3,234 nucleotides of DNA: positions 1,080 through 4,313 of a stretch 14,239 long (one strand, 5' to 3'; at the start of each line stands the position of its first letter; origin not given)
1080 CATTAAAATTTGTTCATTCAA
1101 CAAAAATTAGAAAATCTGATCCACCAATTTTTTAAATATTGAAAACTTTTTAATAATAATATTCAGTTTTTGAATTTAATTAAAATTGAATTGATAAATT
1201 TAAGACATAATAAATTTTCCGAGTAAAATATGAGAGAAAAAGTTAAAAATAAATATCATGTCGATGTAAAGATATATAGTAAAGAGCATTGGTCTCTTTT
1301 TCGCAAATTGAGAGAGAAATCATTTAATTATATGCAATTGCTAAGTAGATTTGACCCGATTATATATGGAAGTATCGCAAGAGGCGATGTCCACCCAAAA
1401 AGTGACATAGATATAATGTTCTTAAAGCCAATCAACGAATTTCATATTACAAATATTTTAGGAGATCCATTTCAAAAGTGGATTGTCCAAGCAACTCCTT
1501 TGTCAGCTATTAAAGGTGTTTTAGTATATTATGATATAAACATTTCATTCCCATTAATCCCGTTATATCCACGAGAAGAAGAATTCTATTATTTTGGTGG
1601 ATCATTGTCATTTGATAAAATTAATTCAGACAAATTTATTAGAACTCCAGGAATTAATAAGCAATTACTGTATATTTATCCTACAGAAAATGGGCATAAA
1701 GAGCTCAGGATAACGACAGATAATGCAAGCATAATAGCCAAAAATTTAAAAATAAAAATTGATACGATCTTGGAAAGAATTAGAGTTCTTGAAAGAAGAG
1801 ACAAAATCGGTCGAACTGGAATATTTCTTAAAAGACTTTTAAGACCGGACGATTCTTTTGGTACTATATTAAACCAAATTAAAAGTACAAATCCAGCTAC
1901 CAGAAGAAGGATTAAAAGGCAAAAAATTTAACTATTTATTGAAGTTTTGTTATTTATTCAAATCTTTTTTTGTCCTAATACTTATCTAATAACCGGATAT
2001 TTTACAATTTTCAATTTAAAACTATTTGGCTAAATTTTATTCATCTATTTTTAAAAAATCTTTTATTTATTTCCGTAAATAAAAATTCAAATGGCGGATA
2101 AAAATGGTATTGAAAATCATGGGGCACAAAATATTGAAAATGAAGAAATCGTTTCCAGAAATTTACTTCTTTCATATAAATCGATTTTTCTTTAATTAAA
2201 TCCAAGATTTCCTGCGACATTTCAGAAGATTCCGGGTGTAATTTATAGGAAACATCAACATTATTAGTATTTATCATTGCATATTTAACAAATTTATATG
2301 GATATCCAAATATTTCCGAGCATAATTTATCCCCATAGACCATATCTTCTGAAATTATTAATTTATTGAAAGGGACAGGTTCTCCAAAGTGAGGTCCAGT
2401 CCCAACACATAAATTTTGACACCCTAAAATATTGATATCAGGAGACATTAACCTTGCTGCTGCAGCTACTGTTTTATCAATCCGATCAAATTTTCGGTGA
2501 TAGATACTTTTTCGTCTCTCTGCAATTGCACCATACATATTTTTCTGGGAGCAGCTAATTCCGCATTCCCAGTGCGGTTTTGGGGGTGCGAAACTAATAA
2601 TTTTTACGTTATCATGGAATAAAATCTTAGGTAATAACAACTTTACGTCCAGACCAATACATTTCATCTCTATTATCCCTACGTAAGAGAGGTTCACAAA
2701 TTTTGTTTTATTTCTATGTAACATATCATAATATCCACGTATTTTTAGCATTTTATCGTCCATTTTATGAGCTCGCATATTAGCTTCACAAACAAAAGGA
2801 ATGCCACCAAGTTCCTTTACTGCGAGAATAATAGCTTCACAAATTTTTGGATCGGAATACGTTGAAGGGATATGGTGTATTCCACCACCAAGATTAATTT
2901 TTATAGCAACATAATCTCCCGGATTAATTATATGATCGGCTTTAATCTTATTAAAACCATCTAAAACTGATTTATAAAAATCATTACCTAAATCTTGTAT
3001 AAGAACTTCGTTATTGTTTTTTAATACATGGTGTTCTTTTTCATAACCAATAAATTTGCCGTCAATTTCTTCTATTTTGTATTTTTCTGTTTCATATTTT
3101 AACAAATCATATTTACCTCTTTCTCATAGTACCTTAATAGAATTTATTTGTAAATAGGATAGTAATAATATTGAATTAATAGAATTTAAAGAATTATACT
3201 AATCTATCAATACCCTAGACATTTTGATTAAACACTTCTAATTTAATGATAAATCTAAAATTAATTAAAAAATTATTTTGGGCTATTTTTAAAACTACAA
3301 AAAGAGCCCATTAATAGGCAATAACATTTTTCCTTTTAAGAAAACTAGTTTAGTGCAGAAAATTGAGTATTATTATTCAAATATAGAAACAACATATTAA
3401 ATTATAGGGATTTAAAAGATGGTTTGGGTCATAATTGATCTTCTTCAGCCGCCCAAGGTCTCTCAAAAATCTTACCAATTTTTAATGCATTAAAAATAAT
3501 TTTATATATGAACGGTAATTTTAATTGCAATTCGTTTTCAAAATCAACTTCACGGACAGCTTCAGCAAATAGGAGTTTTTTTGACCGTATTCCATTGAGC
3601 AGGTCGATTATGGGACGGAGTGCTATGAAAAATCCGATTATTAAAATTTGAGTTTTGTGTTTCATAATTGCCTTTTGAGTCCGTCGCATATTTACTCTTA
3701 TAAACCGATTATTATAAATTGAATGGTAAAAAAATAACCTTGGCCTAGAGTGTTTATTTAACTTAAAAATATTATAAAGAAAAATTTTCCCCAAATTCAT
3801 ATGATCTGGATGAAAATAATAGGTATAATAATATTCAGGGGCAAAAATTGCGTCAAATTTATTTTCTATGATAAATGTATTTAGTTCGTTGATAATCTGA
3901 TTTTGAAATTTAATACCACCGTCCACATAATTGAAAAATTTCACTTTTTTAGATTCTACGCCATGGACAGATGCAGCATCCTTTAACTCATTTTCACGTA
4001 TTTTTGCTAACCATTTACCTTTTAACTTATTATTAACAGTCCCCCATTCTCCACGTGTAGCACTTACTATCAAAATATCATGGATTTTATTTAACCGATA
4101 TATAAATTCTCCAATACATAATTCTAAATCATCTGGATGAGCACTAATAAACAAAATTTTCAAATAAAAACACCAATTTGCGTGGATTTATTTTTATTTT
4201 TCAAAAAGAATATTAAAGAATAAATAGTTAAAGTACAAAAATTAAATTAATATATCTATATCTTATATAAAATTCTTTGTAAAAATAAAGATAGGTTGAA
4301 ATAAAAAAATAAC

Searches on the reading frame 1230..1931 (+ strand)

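Call 95: search_protein_families(library=pfam, proteins=[window:1230-1931:+], max_evalue=0.001)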
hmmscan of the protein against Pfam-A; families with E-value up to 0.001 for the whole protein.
window:1230-1931:+ (233 aa): 2 families
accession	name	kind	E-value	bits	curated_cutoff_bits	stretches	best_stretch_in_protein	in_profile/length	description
PF01909.29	NTP_transf_2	-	3.4e-06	27.8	21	1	44-69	18-43/93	Nucleotidyltransferase domain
PF18765.7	Polbeta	-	6.7e-05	23.4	26.9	1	44-65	17-38/93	Polymerase beta, Nucleotidyltransferase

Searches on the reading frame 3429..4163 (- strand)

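Call 3: search_protein_families(library=pfam, proteins=[window:3429-4163:-], max_evalue=0.01)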
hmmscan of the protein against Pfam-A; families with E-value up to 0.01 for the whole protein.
window:3429-4163:- (244 aa): 1 family
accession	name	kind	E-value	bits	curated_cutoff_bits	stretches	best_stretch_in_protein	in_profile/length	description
PF02585.22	PIG-L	-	4.9e-20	72.8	28.2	1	4-127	1-124/129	GlcNAc-PI de-N-acetylase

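Call 4: search_protein_families(library=ncbifam, proteins=[window:3429-4163:-], max_evalue=0.01)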
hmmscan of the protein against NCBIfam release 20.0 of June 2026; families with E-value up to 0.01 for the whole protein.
window:3429-4163:- (244 aa): 3 families
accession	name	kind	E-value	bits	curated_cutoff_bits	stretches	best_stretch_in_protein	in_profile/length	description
TIGR04001.1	thiol_BshB1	equivalog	4.5e-11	42.9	182.5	1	2-133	3-123/226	bacillithiol biosynthesis deacetylase BshB1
TIGR04000.1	thiol_BshB2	equivalog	8.2e-11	42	195.25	1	3-145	3-147/217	bacillithiol biosynthesis deacetylase BshB2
TIGR03446.1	mycothiol_Mca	equivalog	0.00011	21.8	277.15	1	2-84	2-87/283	mycothiol conjugate amidase Mca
